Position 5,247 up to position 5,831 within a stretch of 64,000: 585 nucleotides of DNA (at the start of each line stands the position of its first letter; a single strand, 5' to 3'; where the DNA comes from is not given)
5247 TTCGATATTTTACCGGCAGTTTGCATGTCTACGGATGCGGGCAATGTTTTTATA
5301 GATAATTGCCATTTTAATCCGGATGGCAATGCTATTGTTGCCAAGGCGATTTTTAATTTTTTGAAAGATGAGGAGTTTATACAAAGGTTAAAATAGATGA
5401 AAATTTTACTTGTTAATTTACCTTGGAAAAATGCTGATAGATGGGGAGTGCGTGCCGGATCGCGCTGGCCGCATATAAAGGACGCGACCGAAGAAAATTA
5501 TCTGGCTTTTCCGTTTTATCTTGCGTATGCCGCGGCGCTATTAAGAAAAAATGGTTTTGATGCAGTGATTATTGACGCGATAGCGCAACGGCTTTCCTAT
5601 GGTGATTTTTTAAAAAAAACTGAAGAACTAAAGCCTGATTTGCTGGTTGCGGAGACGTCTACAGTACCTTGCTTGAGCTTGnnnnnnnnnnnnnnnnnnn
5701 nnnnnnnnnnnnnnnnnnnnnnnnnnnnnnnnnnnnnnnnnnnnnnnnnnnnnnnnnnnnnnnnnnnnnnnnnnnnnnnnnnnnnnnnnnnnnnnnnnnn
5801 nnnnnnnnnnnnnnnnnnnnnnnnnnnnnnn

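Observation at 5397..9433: Giant fusion gene whose N-terminal B12-binding domain is broken by a deletion plus frameshift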

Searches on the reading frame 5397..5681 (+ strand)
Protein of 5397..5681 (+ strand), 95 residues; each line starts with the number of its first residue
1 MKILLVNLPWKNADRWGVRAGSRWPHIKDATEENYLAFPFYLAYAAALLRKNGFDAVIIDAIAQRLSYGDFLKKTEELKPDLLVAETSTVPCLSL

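Call 5: search_protein_families(library=pfam, proteins=[window:5397-5681:+], max_evalue=0.01)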
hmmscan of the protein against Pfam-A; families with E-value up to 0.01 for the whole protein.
window:5397-5681:+ (95 aa): 1 family
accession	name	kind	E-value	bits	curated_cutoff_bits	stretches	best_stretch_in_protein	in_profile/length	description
PF02310.24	B12-binding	-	0.0018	18.5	32.1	1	39-84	14-56/121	B12 binding domain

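Call 7: search_protein_families(library=ncbifam, proteins=[window:5397-5681:+], max_evalue=0.01)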
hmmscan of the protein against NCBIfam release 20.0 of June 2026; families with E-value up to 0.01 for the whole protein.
window:5397-5681:+ (95 aa): 2 families
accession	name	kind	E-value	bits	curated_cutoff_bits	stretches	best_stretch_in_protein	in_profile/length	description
TIGR04295.1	B12_rSAM_oligo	hypoth_equivalog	3.7e-05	22.6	400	1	38-88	24-74/422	TIGR04295 family B12-binding domain-containing radical SAM protein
TIGR02026.1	BchE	equivalog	0.0043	16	481.35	1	39-89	22-73/497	magnesium-protoporphyrin IX monomethyl ester anaerobic oxidative cyclase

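Call 25: list_cluster_members(proteins=[P0001, window:5397-5681:+, window:839-3406:+, window:9435-11081:+])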
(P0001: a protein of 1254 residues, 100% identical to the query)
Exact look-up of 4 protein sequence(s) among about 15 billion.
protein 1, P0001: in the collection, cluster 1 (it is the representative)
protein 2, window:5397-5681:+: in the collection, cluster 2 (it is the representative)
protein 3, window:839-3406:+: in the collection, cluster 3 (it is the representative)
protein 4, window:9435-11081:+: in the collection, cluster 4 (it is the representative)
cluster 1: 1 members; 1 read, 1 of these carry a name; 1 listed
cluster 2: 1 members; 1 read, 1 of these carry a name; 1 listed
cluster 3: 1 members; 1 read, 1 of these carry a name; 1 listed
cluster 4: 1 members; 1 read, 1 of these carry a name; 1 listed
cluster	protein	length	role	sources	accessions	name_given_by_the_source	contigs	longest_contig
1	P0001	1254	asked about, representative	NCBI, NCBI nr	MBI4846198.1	MAG: radical SAM protein [Candidatus Omnitrophica bacterium] | radical SAM protein [Candidatus Omnitrophota bacterium]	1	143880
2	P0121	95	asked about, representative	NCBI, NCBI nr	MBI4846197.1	MAG: hypothetical protein HY810_06980 [Candidatus Omnitrophica bacterium] | hypothetical protein [Candidatus Omnitrophota bacterium]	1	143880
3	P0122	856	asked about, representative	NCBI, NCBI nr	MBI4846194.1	MAG: radical SAM protein [Candidatus Omnitrophica bacterium] | radical SAM protein [Candidatus Omnitrophota bacterium]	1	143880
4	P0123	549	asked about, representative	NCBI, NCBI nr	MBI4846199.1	MAG: B12-binding domain-containing radical SAM protein [Candidatus Omnitrophica bacterium] | B12-binding domain-containing radical SAM protein [Candidatus Omnitrophota bacterium]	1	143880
